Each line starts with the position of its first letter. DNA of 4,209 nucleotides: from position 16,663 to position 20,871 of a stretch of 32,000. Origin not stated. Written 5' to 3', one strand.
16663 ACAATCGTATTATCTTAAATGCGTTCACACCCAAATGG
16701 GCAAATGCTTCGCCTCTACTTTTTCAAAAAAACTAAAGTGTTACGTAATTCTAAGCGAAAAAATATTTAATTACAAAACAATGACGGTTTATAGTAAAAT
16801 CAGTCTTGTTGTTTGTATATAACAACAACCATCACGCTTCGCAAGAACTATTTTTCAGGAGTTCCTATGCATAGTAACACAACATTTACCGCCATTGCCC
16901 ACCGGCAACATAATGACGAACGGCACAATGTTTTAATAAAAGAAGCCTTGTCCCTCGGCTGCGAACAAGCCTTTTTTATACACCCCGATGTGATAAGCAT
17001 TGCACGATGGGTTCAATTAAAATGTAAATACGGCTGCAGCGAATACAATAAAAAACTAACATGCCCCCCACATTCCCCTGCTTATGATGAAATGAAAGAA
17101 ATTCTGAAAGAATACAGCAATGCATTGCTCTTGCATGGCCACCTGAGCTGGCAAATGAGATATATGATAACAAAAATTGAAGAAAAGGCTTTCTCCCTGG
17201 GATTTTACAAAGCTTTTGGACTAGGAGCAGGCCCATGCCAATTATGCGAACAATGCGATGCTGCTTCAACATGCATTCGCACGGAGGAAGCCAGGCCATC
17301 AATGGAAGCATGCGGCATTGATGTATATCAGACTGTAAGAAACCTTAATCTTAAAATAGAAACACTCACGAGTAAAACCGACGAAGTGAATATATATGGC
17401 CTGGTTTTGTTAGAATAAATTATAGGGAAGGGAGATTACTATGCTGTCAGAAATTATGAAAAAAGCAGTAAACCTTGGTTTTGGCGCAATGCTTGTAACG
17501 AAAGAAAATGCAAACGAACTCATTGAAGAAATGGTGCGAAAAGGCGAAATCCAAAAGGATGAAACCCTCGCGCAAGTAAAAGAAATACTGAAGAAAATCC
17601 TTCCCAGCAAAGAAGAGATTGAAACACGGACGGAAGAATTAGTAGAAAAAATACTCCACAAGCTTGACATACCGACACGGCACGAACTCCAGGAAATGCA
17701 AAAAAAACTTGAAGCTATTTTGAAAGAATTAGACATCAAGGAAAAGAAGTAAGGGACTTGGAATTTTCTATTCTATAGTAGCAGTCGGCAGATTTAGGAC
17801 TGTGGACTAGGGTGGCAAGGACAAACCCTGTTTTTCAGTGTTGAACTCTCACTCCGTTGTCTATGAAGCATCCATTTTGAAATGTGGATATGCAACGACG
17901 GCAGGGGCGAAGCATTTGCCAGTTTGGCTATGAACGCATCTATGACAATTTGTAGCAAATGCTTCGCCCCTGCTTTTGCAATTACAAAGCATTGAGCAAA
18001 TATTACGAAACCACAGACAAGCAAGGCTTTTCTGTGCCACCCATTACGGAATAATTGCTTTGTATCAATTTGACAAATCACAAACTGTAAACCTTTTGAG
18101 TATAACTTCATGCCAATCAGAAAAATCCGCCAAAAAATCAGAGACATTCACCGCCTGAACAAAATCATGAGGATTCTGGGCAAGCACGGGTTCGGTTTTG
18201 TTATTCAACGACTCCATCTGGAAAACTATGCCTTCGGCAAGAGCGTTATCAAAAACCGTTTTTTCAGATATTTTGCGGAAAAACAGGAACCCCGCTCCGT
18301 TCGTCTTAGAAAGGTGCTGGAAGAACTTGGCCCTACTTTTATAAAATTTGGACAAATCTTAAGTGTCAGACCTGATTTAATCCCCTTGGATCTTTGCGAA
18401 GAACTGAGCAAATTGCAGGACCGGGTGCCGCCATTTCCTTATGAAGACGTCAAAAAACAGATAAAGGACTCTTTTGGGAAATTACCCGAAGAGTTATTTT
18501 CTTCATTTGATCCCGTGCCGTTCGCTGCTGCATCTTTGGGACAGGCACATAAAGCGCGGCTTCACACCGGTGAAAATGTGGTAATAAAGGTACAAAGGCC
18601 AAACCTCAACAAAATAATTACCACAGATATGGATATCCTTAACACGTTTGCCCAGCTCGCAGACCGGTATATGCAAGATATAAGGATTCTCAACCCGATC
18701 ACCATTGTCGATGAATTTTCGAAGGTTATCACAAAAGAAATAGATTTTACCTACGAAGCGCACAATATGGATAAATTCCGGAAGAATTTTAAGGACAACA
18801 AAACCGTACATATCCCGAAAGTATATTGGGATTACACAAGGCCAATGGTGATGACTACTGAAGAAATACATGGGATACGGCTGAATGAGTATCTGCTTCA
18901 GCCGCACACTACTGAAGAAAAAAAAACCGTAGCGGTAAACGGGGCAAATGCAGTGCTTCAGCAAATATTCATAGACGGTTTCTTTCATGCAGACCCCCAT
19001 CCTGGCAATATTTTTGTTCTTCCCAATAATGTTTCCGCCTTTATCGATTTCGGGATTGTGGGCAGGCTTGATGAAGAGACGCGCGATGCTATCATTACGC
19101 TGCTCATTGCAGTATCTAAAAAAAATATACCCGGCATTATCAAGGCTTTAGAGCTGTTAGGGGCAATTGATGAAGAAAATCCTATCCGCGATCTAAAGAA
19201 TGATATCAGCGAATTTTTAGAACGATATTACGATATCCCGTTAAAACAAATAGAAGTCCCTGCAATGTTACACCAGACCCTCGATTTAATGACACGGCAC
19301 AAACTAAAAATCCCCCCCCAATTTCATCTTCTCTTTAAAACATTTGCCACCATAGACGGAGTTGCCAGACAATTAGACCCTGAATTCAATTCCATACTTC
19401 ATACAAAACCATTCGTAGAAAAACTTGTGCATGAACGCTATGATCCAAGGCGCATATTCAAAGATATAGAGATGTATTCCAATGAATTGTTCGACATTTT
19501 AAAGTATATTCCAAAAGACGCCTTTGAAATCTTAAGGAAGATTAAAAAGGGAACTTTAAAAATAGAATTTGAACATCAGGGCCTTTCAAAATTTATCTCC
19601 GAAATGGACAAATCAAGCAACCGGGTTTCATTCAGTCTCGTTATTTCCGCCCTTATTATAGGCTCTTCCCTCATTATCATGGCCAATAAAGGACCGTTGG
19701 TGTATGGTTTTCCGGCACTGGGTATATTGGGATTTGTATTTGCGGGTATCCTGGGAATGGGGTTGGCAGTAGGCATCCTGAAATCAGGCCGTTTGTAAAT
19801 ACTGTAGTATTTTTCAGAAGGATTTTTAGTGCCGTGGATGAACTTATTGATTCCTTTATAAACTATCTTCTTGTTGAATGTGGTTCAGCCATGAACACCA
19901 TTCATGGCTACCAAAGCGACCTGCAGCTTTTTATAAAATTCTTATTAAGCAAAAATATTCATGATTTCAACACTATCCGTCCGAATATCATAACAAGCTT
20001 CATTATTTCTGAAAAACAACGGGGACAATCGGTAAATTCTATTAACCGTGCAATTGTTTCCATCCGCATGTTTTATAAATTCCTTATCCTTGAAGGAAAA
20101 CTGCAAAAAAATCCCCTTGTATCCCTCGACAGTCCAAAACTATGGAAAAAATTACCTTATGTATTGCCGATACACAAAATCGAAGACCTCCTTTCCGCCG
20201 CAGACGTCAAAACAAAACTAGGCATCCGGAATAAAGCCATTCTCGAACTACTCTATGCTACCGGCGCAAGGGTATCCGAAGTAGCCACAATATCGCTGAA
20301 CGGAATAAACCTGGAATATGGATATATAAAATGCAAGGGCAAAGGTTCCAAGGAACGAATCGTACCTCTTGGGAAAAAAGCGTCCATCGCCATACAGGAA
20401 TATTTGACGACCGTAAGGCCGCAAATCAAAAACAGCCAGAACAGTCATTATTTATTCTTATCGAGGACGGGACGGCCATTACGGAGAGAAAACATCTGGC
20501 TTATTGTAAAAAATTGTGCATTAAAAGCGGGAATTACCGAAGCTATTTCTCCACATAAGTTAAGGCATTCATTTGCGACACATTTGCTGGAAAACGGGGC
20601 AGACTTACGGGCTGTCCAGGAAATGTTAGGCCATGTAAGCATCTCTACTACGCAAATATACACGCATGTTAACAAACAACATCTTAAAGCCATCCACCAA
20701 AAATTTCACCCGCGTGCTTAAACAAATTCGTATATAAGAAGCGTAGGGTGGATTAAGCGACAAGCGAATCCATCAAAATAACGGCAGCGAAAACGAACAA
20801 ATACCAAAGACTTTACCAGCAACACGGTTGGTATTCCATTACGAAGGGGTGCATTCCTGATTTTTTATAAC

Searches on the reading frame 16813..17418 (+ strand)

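Call 32: search_protein_families(library=pfam, proteins=[window:16813-17418:+], max_evalue=0.001)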
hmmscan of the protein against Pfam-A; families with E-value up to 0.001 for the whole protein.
window:16813-17418:+ (201 aa): 1 family
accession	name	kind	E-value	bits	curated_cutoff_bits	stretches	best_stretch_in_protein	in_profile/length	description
PF10050.14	DUF2284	-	3.4e-41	141.1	25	1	55-200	2-161/161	Predicted metal-binding protein (DUF2284)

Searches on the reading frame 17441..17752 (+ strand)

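Call 34: search_protein_families(library=pfam, proteins=[window:17441-17752:+], max_evalue=0.00001)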
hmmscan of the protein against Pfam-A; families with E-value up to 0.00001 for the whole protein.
window:17441-17752:+ (103 aa): 1 family
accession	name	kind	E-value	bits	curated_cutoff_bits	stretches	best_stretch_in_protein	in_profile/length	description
PF05597.16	Phasin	-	4.5e-08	33.7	28.8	1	23-98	50-122/126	Poly(hydroxyalcanoate) granule associated protein (phasin)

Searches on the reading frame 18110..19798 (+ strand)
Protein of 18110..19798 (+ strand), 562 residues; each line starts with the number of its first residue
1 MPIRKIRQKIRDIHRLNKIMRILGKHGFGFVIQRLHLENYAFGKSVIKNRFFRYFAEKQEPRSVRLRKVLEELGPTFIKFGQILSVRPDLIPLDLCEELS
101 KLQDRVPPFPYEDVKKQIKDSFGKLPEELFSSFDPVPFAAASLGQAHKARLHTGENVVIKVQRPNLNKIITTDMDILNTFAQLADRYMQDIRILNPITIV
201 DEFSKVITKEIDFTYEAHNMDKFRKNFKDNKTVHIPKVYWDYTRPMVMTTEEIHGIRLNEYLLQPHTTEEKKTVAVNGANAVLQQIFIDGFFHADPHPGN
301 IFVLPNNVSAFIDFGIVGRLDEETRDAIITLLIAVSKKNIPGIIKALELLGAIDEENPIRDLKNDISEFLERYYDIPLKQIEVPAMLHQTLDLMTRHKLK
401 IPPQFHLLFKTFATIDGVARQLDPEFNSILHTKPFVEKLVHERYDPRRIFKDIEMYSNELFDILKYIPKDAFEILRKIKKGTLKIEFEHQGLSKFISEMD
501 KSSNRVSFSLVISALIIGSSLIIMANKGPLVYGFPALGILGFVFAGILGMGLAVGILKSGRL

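Call 32: search_protein_families(library=pfam, proteins=[window:18110-19798:+], max_evalue=0.001)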
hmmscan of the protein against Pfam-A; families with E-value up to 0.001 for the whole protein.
window:18110-19798:+ (562 aa): 2 families
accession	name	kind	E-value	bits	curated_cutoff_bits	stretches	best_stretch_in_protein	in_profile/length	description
PF03109.22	ABC1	-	2.5e-80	269.6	22.9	1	101-345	1-242/244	ABC1 atypical kinase-like domain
PF01636.29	APH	-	0.00013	22.2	23.2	1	290-316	169-196/239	Phosphotransferase enzyme family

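Call 39: find_encoding_contigs(protein=window:18110-19798:+, flank=10000, max_places=10)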
Protein window:18110-19798:+ (562 aa): 4 contigs read that carry it; 2 places shown.
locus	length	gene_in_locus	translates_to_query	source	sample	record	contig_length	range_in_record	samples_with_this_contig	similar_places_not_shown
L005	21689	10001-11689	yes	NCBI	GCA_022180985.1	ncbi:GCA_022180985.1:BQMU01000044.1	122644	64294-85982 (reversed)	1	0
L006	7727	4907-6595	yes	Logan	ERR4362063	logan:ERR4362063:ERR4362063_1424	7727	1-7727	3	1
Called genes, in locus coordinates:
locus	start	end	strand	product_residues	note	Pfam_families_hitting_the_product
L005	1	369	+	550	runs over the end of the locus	PF02646:RmuC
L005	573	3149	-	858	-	PF00521:DNA_topoisoIV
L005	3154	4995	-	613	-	PF02518:HATPase_c (weak), PF00204:DNA_gyraseB, PF01751:Toprim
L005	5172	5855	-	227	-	PF03853:YjeF_N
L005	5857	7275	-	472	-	PF00224:PK, PF03328:HpcH_HpaI (weak), PF02887:PK_C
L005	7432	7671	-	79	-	-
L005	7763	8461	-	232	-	PF20582:UPF0758_N, PF14520:HHH_5 (faint), PF04002:RadC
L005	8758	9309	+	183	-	PF10050:DUF2284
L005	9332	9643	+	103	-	PF05597:Phasin (weak)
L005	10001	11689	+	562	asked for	PF03109:ABC1, PF27536:UbiB_helical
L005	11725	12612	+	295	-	PF02899:Phage_int_SAM_1, PF00589:Phage_integrase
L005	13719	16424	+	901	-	PF22904:NOMO1-like_2nd (faint), PF09136:Glucodextran_B (weak), PF17957:Big_7 (weak), PF22352:K319L-like_PKD (weak), PF13620:CarboxypepD_reg, PF13715:CarbopepD_reg_2, PF13620:CarboxypepD_reg, PF13715:CarbopepD_reg_2, +2 more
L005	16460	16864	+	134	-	-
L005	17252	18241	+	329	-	-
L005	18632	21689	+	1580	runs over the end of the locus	PF13195:DUF4011, PF13086:AAA_11 (weak), PF13245:AAA_19 (faint), PF13604:AAA_30 (faint), PF13086:AAA_11, PF13087:AAA_12, PF18741:MTES_1575, PF11784:DUF3320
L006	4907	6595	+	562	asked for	PF03109:ABC1, PF27536:UbiB_helical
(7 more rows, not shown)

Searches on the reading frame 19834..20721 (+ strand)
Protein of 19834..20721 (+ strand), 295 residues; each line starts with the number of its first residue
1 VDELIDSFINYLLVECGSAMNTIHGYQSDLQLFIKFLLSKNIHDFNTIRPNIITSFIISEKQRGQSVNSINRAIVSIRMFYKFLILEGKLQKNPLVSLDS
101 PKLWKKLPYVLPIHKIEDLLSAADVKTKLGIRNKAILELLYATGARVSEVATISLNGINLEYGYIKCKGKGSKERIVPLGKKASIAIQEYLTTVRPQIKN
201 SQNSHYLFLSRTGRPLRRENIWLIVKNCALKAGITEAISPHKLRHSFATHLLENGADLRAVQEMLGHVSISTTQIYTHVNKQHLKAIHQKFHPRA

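Call 32: search_protein_families(library=pfam, proteins=[window:19834-20721:+], max_evalue=0.001)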
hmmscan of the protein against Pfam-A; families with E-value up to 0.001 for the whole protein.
window:19834-20721:+ (295 aa): 2 families
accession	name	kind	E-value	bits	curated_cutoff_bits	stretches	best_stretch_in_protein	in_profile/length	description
PF00589.27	Phage_integrase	-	3.2e-52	177.2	27.1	1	114-283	6-172/172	Phage integrase family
PF02899.23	Phage_int_SAM_1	-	1.9e-17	63.7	22.3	1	5-88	1-83/83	Phage integrase, N-terminal SAM-like domain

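Call 33: search_protein_families(library=padloc, proteins=[window:19834-20721:+], max_evalue=0.001)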
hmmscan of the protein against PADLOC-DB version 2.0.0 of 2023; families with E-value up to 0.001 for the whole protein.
window:19834-20721:+ (295 aa): 0 families

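Call 47: find_homologous_proteins(query=window:19834-20721:+)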
Query window:19834-20721:+ (295 aa): 8000 proteins with E <= 0.001 among 8000 candidates; the best 120 are listed.
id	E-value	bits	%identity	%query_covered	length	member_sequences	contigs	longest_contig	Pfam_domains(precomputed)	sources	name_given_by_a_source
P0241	3.4e-188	642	98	100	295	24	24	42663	PF00589.28,PF02899.24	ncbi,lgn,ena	-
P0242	6.8e-170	582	88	100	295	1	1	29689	PF00589.28,PF02899.24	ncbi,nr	ncbi:MAG: site-specific tyrosine recombinase XerD [Candidatus Kuenenia sp.]|nr:site-specific tyrosin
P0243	2.2e-165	567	86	100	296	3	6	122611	PF00589.28,PF02899.24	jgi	-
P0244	1.3e-146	505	77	100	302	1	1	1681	PF00589.28,PF02899.24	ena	-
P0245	6.9e-145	500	75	100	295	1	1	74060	PF00589.28,PF02899.24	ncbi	-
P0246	9.7e-145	499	75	100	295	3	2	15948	PF00589.28,PF02899.24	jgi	-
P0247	3.8e-144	497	76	100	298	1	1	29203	PF00589.28,PF02899.24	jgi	-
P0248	4.9e-144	497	75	100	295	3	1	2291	PF00589.28,PF02899.24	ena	-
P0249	1.2e-143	495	74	100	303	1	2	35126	PF00589.28,PF02899.24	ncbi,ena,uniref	ncbi:MAG TPA: site-specific tyrosine recombinase XerD [Candidatus Wunengus sp. YC60]|uniref:site-spe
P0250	2.3e-143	495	74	100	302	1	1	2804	PF00589.28,PF02899.24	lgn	-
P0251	2.5e-143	494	74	100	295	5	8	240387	PF00589.28,PF02899.24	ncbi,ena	-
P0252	3.2e-143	494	75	100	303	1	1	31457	PF00589.28,PF02899.24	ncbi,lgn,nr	ncbi:MAG: site-specific tyrosine recombinase XerD [Planctomycetes bacterium]|nr:site-specific tyrosi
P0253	1.5e-142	492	74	100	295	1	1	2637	PF00589.28,PF02899.24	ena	-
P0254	2.9e-142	491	74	100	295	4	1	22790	PF00589.28,PF02899.24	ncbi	-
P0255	3.2e-142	491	75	100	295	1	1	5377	PF00589.28,PF02899.24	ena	-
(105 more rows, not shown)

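Call 48: find_encoding_contigs(protein=P0241, flank=10000, max_places=8)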
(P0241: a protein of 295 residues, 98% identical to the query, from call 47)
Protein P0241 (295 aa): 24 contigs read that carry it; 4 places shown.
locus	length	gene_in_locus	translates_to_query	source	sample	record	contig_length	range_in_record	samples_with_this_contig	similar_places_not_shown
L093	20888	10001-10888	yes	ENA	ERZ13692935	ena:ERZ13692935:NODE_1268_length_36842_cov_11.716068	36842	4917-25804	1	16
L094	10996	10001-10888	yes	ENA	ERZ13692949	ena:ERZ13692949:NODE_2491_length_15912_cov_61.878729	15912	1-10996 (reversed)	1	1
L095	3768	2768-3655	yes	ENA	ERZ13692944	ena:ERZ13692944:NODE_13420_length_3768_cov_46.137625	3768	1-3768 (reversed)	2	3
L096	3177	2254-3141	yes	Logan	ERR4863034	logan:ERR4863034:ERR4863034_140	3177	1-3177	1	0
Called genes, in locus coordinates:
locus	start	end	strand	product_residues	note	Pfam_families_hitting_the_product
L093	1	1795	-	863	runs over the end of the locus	PF00521:DNA_topoisoIV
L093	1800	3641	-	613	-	PF02518:HATPase_c (weak), PF00204:DNA_gyraseB, PF01751:Toprim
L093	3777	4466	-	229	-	PF03853:YjeF_N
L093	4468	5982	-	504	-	PF00224:PK, PF03328:HpcH_HpaI (weak), PF02887:PK_C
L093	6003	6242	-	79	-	-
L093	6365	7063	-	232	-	PF20582:UPF0758_N, PF12826:HHH_2 (faint), PF14520:HHH_5 (weak), PF00633:HHH (faint), PF04002:RadC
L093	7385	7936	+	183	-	PF10050:DUF2284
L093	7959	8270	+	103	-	PF05597:Phasin (weak)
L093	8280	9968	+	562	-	PF03109:ABC1, PF27536:UbiB_helical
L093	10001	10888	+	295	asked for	PF02899:Phage_int_SAM_1, PF00589:Phage_integrase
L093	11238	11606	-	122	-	-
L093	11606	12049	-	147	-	PF09907:HigB_toxin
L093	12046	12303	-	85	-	PF14384:BrnA_antitoxin (weak)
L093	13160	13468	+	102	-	-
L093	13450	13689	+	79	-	PF10049:DUF2283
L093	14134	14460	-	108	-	-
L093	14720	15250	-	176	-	-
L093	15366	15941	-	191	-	PF09430:EMC7_beta-sandw (faint), PF17210:SdrD_B (faint), PF22904:NOMO1-like_2nd (faint), PF12985:DUF3869 (faint), PF13620:CarboxypepD_reg, PF13715:CarbopepD_reg_2, PF13620:CarboxypepD_reg, PF13715:CarbopepD_reg_2, +3 more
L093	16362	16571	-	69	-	-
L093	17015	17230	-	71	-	PF13384:HTH_23 (faint), PF13560:HTH_31 (weak), PF13693:HTH_35 (weak), PF01381:HTH_3 (weak)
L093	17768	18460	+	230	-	PF07022:Phage_CI_repr, PF00717:Peptidase_S24, PF10502:Peptidase_S26 (weak)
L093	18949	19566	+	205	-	PF14537:Cytochrom_c3_2 (faint), PF09699:Paired_CXXCH_1 (faint)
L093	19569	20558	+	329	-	PF12838:Fer4_7, PF13247:Fer4_11, PF00037:Fer4 (weak), PF12797:Fer4_2 (weak), PF12838:Fer4_7, PF13187:Fer4_9 (weak), PF13237:Fer4_10 (weak), PF13247:Fer4_11, +4 more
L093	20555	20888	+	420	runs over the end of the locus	PF03916:NrfD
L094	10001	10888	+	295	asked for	PF02899:Phage_int_SAM_1, PF00589:Phage_integrase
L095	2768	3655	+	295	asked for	PF02899:Phage_int_SAM_1, PF00589:Phage_integrase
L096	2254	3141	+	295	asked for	PF02899:Phage_int_SAM_1, PF00589:Phage_integrase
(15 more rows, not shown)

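Call 49: find_encoding_contigs(protein=P0242, flank=10000, max_places=3)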
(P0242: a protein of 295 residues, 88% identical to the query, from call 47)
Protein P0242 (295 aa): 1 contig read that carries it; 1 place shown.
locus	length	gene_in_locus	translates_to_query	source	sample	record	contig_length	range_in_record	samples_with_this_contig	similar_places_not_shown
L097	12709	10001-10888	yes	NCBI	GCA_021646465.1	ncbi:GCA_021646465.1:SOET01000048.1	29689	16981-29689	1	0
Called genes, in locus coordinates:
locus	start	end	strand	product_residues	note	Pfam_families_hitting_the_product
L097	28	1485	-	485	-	PF00309:Sigma54_AID, PF04963:Sigma54_CBD, PF04552:Sigma54_DBD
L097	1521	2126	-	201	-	PF21176:RecR_HhH, PF02132:RecR_ZnF (weak), PF01751:Toprim, PF13662:Toprim_4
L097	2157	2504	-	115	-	PF02575:YbaB_DNA_bd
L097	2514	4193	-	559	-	PF05496:RuvB_N (faint), PF13177:DNA_pol3_delta2, PF13401:AAA_22 (faint), PF00004:AAA, PF22608:DNAX_ATPase_lid, PF12169:DNA_pol3_gamma3, PF20964:DnaX_C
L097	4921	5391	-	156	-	PF00383:dCMP_cyt_deam_1, PF14437:MafB19-deam, PF14439:Bd3614-deam (weak)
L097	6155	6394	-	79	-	-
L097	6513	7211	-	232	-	PF20582:UPF0758_N, PF12826:HHH_2 (faint), PF14520:HHH_5 (faint), PF04002:RadC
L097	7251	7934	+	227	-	PF10050:DUF2284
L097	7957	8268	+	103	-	PF05597:Phasin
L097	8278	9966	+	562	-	PF03109:ABC1, PF27536:UbiB_helical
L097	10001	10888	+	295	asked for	PF02899:Phage_int_SAM_1, PF00589:Phage_integrase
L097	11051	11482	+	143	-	-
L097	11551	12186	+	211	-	PF13432:TPR_16 (faint), PF14559:TPR_19 (faint), PF10373:EST1_DNA_bind (faint), PF13176:TPR_7 (faint), PF00515:TPR_1, PF07719:TPR_2 (weak), PF13414:TPR_11, PF13431:TPR_17 (weak), +3 more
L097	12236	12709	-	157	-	?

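Call 50: find_encoding_contigs(protein=P0243, flank=10000, max_places=3)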
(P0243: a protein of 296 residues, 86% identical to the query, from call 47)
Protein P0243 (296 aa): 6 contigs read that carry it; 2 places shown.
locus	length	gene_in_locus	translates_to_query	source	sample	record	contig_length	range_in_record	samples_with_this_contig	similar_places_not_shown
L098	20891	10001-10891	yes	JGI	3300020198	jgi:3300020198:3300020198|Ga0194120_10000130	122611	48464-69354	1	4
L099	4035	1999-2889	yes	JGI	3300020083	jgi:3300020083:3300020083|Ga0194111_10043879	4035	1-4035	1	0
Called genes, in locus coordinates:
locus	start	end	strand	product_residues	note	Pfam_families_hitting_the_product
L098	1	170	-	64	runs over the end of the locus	-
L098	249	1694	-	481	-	PF00309:Sigma54_AID, PF04963:Sigma54_CBD, PF04552:Sigma54_DBD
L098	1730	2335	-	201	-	PF21176:RecR_HhH, PF02132:RecR_ZnF (weak), PF01751:Toprim, PF13662:Toprim_4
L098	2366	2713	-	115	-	PF02575:YbaB_DNA_bd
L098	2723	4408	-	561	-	PF05496:RuvB_N (weak), PF13177:DNA_pol3_delta2, PF13401:AAA_22 (faint), PF00004:AAA, PF07728:AAA_5 (faint), PF22608:DNAX_ATPase_lid, PF12169:DNA_pol3_gamma3, PF20964:DnaX_C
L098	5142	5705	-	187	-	PF00383:dCMP_cyt_deam_1, PF14437:MafB19-deam, PF14439:Bd3614-deam (weak)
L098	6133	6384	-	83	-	-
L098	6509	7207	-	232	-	PF20582:UPF0758_N, PF14520:HHH_5 (faint), PF04002:RadC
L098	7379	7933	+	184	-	PF10050:DUF2284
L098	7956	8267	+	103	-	PF05597:Phasin (weak)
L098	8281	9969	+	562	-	PF03109:ABC1, PF27536:UbiB_helical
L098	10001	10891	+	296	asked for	PF02899:Phage_int_SAM_1, PF00589:Phage_integrase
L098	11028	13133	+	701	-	PF13414:TPR_11 (weak), PF13432:TPR_16, PF23914:TPR_CcmH_CycH, PF13414:TPR_11, PF14559:TPR_19, PF13431:TPR_17, PF13414:TPR_11, PF13424:TPR_12, +23 more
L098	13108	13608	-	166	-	PF01712:dNK (faint), PF02224:Cytidylate_kin (faint), PF13238:AAA_18 (weak), PF13671:AAA_33, PF01202:SKI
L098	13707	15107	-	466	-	PF00206:Lyase_1, PF10415:FumaraseC_C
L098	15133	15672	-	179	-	PF13668:Ferritin_2 (faint), PF02915:Rubrerythrin, PF09537:DUF2383 (faint)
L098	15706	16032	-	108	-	PF02452:PemK_toxin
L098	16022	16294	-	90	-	PF04014:MazE_antitoxin (weak)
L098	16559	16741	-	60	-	-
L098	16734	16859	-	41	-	-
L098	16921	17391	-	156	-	PF00334:NDK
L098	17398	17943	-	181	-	PF14385:DUF4416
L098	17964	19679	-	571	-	PF00587:tRNA-synt_2b, PF04073:tRNA_edit, PF03129:HGTP_anticodon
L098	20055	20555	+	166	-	-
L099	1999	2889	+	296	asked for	PF02899:Phage_int_SAM_1, PF00589:Phage_integrase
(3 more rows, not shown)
